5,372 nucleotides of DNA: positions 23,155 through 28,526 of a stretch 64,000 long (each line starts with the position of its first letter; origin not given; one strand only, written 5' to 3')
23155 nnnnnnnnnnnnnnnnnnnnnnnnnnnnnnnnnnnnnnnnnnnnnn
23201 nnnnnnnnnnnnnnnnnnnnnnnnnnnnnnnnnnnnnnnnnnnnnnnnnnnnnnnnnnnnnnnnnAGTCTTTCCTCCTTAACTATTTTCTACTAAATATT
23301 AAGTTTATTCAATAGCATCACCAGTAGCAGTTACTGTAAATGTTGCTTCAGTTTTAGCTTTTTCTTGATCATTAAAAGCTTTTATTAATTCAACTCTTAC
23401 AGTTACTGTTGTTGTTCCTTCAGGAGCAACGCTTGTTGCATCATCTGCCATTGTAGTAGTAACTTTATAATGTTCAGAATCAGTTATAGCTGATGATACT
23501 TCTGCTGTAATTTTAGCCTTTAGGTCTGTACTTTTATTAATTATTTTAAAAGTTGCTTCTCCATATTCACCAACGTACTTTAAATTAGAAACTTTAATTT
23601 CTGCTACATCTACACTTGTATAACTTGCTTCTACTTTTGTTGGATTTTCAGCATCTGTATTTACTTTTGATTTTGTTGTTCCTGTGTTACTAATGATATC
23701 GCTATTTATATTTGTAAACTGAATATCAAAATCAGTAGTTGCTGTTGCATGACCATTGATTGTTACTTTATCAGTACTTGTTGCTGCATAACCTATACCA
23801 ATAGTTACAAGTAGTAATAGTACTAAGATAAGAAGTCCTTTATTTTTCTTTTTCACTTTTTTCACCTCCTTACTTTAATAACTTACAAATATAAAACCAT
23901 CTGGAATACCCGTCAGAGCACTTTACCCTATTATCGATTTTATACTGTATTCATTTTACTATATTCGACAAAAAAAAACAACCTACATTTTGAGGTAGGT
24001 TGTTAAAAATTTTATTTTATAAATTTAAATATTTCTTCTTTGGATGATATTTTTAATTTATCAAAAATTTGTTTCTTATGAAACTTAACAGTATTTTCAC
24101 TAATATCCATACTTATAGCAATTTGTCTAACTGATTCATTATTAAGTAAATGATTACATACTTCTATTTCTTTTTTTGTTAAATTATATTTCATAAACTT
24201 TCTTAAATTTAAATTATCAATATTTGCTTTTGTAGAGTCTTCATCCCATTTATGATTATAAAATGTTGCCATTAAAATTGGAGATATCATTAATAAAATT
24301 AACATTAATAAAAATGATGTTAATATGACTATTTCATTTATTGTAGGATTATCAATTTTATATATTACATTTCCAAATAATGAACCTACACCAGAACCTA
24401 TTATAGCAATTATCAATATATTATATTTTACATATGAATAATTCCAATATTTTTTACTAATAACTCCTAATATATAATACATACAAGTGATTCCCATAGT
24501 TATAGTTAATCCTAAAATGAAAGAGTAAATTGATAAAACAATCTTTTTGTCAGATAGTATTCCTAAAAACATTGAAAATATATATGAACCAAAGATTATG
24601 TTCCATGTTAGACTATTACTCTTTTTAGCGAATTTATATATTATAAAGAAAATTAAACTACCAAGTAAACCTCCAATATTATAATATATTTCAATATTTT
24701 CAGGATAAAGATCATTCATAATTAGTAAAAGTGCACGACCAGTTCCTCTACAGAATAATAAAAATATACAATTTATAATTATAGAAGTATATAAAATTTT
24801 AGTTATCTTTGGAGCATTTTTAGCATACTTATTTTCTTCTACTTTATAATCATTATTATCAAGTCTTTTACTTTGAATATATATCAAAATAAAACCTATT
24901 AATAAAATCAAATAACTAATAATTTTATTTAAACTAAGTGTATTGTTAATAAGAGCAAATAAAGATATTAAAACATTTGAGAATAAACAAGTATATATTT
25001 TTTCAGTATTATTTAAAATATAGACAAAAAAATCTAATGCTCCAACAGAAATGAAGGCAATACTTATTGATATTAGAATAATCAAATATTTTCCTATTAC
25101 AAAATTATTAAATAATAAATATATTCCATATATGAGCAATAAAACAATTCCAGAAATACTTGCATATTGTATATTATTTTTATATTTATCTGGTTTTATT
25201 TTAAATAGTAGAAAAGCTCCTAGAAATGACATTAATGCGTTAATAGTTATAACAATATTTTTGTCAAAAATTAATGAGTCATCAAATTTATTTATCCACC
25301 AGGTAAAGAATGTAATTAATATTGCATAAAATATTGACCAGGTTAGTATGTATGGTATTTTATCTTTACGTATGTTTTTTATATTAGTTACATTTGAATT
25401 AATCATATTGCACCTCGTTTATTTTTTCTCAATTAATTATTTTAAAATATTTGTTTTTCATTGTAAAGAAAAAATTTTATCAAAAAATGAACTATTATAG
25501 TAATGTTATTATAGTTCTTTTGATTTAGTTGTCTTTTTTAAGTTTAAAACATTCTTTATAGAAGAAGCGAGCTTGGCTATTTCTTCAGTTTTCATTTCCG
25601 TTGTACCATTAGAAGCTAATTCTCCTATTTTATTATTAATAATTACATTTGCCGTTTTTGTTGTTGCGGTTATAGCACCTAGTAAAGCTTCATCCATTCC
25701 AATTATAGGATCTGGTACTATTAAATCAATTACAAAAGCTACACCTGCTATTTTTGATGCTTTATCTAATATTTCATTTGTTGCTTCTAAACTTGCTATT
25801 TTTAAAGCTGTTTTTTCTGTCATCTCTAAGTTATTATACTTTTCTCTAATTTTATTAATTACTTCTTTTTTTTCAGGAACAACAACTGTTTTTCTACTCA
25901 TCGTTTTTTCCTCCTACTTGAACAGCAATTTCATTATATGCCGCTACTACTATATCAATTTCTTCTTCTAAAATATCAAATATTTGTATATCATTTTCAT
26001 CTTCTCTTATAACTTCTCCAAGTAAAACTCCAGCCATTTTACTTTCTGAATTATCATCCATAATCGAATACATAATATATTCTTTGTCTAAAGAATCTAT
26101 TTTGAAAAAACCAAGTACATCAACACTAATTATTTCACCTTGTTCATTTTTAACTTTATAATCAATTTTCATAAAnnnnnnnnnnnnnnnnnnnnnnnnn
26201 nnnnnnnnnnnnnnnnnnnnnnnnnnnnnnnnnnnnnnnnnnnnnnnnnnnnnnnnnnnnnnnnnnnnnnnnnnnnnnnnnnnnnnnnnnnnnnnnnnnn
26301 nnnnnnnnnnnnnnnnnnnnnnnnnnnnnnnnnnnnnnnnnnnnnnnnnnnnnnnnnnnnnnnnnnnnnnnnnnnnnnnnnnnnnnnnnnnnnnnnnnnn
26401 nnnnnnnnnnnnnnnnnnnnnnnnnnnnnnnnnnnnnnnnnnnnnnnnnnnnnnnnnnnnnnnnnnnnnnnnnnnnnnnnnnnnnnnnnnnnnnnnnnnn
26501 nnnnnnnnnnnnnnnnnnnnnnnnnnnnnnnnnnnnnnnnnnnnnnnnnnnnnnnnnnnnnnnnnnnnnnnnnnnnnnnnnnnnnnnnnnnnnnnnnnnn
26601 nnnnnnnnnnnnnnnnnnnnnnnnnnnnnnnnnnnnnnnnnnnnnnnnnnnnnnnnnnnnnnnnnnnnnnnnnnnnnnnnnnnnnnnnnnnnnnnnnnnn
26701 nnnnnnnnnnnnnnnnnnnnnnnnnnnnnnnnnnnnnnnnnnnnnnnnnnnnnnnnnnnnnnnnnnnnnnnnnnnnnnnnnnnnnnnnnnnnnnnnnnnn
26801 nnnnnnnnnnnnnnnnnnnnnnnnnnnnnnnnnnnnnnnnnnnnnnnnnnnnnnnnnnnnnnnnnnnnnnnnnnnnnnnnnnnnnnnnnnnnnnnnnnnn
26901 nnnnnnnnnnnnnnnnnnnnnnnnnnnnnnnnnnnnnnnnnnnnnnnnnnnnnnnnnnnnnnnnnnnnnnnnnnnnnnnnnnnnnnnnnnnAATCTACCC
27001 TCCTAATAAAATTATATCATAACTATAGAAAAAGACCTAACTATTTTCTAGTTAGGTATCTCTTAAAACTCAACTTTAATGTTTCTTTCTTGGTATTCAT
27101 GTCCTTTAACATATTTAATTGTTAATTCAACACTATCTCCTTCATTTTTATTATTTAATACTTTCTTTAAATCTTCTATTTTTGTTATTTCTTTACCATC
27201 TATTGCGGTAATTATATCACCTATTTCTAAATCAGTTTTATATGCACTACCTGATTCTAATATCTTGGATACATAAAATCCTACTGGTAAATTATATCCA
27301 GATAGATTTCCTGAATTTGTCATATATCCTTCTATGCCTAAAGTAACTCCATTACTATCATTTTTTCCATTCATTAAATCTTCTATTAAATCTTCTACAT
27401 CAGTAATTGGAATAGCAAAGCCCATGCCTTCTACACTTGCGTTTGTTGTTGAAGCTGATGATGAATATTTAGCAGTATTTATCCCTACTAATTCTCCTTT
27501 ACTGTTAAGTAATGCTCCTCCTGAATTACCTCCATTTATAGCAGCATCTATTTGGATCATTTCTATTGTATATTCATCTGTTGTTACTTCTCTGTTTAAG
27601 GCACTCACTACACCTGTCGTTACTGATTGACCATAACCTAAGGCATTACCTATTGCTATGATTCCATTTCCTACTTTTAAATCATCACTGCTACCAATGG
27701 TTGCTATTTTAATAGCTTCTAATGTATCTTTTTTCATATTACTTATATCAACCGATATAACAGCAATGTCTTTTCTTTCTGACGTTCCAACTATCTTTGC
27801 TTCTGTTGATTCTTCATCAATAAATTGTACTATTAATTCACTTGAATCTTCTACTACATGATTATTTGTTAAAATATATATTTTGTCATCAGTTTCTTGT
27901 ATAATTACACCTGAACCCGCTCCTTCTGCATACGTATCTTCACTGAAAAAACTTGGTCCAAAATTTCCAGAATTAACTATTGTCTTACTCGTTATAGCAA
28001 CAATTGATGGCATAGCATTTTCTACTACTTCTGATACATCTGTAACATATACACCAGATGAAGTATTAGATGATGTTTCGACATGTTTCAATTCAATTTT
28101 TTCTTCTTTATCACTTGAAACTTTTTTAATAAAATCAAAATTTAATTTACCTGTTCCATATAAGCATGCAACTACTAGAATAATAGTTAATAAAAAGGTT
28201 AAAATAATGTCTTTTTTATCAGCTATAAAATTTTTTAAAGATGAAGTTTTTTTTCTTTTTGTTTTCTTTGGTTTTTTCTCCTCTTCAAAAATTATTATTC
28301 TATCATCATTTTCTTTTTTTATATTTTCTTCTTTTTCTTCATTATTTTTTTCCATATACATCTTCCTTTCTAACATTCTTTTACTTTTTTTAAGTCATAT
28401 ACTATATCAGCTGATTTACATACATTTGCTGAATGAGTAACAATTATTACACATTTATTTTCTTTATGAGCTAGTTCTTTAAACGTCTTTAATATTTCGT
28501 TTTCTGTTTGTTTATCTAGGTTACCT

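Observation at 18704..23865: Fibre locus B repeats the module and appends a 775-aa family member as the last, overlapping gene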

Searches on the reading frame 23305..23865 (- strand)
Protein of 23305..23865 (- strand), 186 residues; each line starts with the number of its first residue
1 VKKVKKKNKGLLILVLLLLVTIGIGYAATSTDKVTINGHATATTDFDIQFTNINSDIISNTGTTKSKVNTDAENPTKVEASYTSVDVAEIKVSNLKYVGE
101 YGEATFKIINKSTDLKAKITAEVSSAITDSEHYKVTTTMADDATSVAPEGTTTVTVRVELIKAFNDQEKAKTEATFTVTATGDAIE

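Call 3: search_protein_families(library=pfam, proteins=[window:23305-23865:-], max_evalue=0.1)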
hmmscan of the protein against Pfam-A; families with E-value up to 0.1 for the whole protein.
window:23305-23865:- (186 aa): 0 families

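Call 4: search_protein_families(library=ncbifam, proteins=[window:23305-23865:-], max_evalue=0.1)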
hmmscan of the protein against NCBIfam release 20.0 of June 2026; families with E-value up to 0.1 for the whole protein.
window:23305-23865:- (186 aa): 5 families
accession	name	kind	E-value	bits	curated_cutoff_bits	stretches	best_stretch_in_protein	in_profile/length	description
TIGR04409.1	LptC_YrbK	equivalog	0.0026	17.3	38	1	11-71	2-62/180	LPS export ABC transporter periplasmic protein LptC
NF041864.1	EpsV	equivalog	0.024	13.2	800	1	57-159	71-171/484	PCP family exopolysaccharide biosynthesis protein EpsV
NF053867.1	SprKinKinDBac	equivalog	0.026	12.9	775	1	2-156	5-157/500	sporulation kinase KinD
NF053819.1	EF0750_LPXTG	subfamily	0.071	13.6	47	1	5-75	5-63/105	EF2685/EF0750 family sortase-dependent surface protein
NF049881.1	FTN_0109_fam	equivalog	0.086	12.5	250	0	76-138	106-168/231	FTN_0109 family protein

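Call 20: find_homologous_proteins(query=window:23305-23865:-, max_evalue=0.001)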
Query window:23305-23865:- (186 aa): 28 proteins with E <= 0.001 among 283 candidates.
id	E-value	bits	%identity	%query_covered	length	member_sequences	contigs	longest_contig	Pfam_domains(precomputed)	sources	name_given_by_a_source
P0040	1.0e-103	362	99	98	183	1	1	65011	-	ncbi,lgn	-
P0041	8.5e-81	288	80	98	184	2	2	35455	-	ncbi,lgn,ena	-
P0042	1.6e-80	287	80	98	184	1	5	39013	-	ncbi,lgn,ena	-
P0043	4.3e-80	285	79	98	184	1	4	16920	-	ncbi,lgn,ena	-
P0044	9.9e-70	252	74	98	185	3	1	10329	-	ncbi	-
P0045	1.2e-60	222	70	98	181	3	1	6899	-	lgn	-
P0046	2.2e-60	221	67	98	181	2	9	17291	-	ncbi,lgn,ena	-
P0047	1.3e-59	219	67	98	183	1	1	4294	-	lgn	-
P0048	1.1e-52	196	60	98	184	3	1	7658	-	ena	-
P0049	2.9e-51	192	61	98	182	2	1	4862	-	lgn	-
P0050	5.3e-50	188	59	98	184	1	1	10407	-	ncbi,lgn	-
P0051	5.8e-49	184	60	98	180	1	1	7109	-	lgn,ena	-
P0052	4.3e-47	178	60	98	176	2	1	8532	-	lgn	-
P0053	1.2e-45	173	54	98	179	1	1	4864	-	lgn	-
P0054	9.7e-45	170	58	98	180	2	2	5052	-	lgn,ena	-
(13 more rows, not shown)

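Call 40: predict_structure(alignment_id=A2)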
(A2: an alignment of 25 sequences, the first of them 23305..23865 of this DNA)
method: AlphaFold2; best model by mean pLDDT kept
length: 186 residues; sequences in the alignment: 25
mean_pLDDT: 82.8   pTM: 0.76
mean pLDDT of the five models: 82.8, 78.9, 78.7, 78.2, 76.1
residues with pLDDT >= 90: 103; 70-90: 44; 50-70: 21; < 50: 18
segments of 3 or more residues with pLDDT < 50: 1-7, 18-28
pLDDT, mean of each block of 10 residues (from residue 1): 45 52 44 75 74 95 86 90 93 91 96 93 90 95 96 96 86 90 88
secondary structure, 60 per line:
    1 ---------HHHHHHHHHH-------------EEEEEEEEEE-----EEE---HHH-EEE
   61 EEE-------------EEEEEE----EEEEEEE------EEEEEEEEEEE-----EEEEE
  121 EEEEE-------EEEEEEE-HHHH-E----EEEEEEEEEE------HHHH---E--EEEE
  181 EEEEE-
elements in order: H10-19 E33-42 E48-50 E58-63 E77-82 E87-93 E100-110 E116-125 E133-139 H141-144 E151-160 H167-170 E177-185

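Call 43: fold_search(model_id=the predicted structure, library=pdb)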
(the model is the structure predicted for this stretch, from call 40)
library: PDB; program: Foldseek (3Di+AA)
matches with E <= 10: 1153; with E <= 0.001: 3
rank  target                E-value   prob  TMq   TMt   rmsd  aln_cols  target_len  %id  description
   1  6qh5_M                7.4e-04  0.66  0.25  0.19  22.7       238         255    8  AP2 clathrin adaptor mu2T156-phosphorylated core in closed conformation (released 2019-09-04)
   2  2vgl_M                9.3e-04  0.57  0.23  0.12  24.0       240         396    8  AP2 CLATHRIN ADAPTOR CORE (released 2007-12-25)
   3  2jkr_M                9.9e-04  0.66  0.24  0.12  23.6       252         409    8  AP2 CLATHRIN ADAPTOR CORE with Dileucine peptide RM(phosphoS)QIKRLLSE (released 2008-10-28)
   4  3ml6_E                3.0e-03  0.47  0.24  0.15  25.0       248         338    7  a complex between Dishevelled2 and clathrin adaptor AP-2 (released 2010-08-11)
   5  7oho_MMM              3.1e-03  0.41  0.23  0.12  23.6       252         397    8  Crystal structure of AP2 FCHO2 chimera (released 2022-06-01)
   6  8fbl_A                6.7e-03  0.18  0.17  0.13  24.4       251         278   10  Human PAC in nanodisc at pH 4.0 with PI(4,5)P2 diC8 (released 2023-02-01)
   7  7sqf_A                7.5e-03  0.21  0.18  0.14  25.1       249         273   12  Structure of the human proton-activated chloride channel ASOR in activated conformation (released 2022-02-23)
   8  5wrl_A                8.9e-03  0.30  0.25  0.19  23.9       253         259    8  Mu2 subunit of the clathrin adaptor complex AP2 in complex with IRS-1 Y628 peptide (released 2017-12-06)
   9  7ohi_A                9.5e-03  0.96  0.28  0.22   9.3       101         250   14  FCHO1-peptide-AP2 alpha ear complex (released 2022-06-01)
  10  6qh6_M                9.5e-03  0.28  0.24  0.18  23.8       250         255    6  AP2 clathrin adaptor core with two cargo peptides in open+ conformation (released 2019-09-04)
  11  8h8f_A                1.0e-02  0.12  0.15  0.13  24.1       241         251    7  Structure of Xenopus tropicalis acid-sensitive outwardly rectifying channel ASOR (resting state) (released 2024-05-01)
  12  1w63_M                1.6e-02  0.15  0.22  0.12  23.3       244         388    8  AP1 clathrin adaptor core (released 2004-09-21)
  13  9hqn_A                1.8e-02  0.13  0.16  0.13  25.4       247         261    9  Cryo-EM structure of bovine TMEM206 (released 2025-11-05)
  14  8h8d_C                1.9e-02  0.07  0.12  0.09  24.9       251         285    8  Structure of Xenopus tropicalis acid-sensitive outwardly rectifying channel ASOR trimer bound with tRNA (intermediate  (released 2024-05-01)
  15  9pue_A                2.0e-02  0.91  0.30  0.24   8.5       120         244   12  Structure of Alpha Appendage of AP2 bound to the FxDxF motif derived of CCDC32 (released 2026-04-08)
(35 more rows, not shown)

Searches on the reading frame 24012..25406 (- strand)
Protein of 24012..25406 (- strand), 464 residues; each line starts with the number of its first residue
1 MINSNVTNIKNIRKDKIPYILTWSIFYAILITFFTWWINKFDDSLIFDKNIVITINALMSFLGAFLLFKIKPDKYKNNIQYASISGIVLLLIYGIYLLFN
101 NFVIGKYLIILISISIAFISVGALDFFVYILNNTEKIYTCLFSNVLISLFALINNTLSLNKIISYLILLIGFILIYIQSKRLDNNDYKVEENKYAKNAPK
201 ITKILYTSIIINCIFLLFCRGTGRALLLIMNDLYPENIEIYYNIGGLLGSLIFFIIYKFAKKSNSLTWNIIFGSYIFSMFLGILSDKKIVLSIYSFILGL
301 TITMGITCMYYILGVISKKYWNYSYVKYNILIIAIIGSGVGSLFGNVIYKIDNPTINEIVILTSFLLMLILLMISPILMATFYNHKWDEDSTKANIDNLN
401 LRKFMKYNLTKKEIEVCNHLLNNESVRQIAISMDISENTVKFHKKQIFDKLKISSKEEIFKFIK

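Call 3: search_protein_families(library=pfam, proteins=[window:24012-25406:-], max_evalue=0.1)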
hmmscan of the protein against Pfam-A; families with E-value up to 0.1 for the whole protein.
window:24012-25406:- (464 aa): 3 families
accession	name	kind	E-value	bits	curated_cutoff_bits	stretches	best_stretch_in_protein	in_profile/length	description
PF00196.25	GerE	-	3.1e-13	49.6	23.5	1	408-459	2-53/57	Bacterial regulatory proteins, luxR family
PF08281.18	Sigma70_r4_2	-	0.02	14.9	25.7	1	421-446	24-49/54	Sigma-70, region 4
PF04545.22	Sigma70_r4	-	0.059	13.3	24.1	0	425-452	22-49/50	Sigma-70, region 4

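Call 4: search_protein_families(library=ncbifam, proteins=[window:24012-25406:-], max_evalue=0.1)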
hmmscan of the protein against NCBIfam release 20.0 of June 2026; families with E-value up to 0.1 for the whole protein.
window:24012-25406:- (464 aa): 20 families
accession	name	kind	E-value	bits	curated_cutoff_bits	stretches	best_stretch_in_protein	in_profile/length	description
NF047785.1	respo_reg_MadR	equivalog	1.3e-08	34.5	300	1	386-458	126-198/209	MadR family response regulator transcription factor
NF052445.1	RespRegMctR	equivalog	1.4e-07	31.2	300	1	406-462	142-198/205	two-component system response regulator MctR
NF007935.0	PRK10651.1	equivalog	2e-06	27.1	250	1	407-458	154-205/216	two-component system response regulator NarL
TIGR03020.2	EpsA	equivalog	1.9e-05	24.4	170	1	400-456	187-238/247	XrtB/PEP-CTERM-associated transcriptional regulator EpsA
NF041232.1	BagY_FevT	exception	2.5e-05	23.3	700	1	405-459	293-347/367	LuxR family transcriptional regulator BagY/FevT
NF007708.0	PRK10403.1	equivalog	3.4e-05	23.4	343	1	409-456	154-201/215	nitrate/nitrite response regulator protein NarP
NF007419.0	PRK09958.1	equivalog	4.5e-05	23.1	251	1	408-463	143-198/204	acid-sensing system DNA-binding response regulator EvgA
NF007505.1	PRK10100.1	equivalog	5.7e-05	22.9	250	1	405-454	141-190/204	biofilm master transcriptional regulator CsgD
NF007685.0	PRK10360.1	equivalog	9.5e-05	22.3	258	1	407-459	136-188/196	response regulator transcription factor UhpA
NF007561.1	PRK10188.1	equivalog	0.00013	21.4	350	1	406-459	177-230/240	quorum-sensing transcriptional regulator SdiA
NF005248.0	PRK06759.1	equivalog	0.0006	19.6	133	1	383-454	83-153/156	RNA polymerase factor sigma-70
NF040749.1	tetrathio_RR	equivalog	0.001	18.8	290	1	407-460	132-185/191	tetrathionate respiration response regulator TtrR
NF003420.0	PRK04841.1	equivalog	0.0018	16.3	537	1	407-459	837-889/903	HTH-type transcriptional regulator MalT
NF041830.1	RR_TF_ErdR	exception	0.0024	17.6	390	1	416-456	162-198/213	response regulator transcription factor ErdR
TIGR02937.1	sigma70-ECF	superfamily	0.0037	16.9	42.9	1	388-452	98-162/165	sigma-70 family RNA polymerase sigma factor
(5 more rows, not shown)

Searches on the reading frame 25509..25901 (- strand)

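Call 39: search_protein_families(library=pfam, proteins=[window:25509-25901:-], max_evalue=0.01)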
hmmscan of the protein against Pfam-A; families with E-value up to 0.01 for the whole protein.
window:25509-25901:- (130 aa): 1 family
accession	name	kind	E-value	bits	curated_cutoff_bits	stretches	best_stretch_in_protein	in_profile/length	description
PF19611.4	DUF6116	-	0.0001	22.6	27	1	50-78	12-40/50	Family of unknown function (DUF6116)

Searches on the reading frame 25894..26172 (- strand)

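Call 39: search_protein_families(library=pfam, proteins=[window:25894-26172:-], max_evalue=0.01)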
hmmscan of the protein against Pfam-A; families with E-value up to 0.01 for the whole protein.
window:25894-26172:- (92 aa): 1 family
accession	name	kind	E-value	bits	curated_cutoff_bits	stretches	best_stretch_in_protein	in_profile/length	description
PF06949.16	DUF1292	-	0.00064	21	24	1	10-82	1-73/75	Protein of unknown function (DUF1292)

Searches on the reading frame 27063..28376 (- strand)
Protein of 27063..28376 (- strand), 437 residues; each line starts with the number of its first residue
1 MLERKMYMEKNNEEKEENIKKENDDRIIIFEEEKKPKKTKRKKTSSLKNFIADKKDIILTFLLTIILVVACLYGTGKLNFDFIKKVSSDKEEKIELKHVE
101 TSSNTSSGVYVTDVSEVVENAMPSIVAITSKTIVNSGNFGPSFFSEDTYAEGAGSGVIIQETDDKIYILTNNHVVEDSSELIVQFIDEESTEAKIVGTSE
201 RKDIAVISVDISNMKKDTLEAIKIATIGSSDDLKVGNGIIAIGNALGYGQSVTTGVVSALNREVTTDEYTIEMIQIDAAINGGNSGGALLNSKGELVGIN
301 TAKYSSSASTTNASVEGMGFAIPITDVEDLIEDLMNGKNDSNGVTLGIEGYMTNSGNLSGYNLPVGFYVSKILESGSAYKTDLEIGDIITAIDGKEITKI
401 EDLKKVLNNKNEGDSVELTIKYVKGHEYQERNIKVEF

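Call 39: search_protein_families(library=pfam, proteins=[window:27063-28376:-], max_evalue=0.01)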
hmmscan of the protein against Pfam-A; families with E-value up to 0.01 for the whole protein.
window:27063-28376:- (437 aa): 7 families
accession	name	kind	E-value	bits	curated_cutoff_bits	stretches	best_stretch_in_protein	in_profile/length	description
PF13365.12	Trypsin_2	-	4e-29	102.6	27.6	1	154-299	1-144/144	Trypsin-like peptidase domain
PF00089.32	Trypsin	-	4.5e-17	63.1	20.6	1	156-331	29-220/220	Trypsin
PF13180.12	PDZ_2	-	2.8e-11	44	27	1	347-433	4-78/80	PDZ domain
PF00595.29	PDZ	-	1.1e-09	39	23.2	1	364-421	24-81/81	PDZ domain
PF17820.7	PDZ_6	-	1.5e-07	31.5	27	1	369-421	2-53/54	PDZ domain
PF14685.13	PDZ_Tricorn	-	7.5e-05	23.1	25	1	382-425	39-81/88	Tricorn protease PDZ domain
PF10459.15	Peptidase_S46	-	0.0019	17.4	22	1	279-300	629-650/698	Peptidase S46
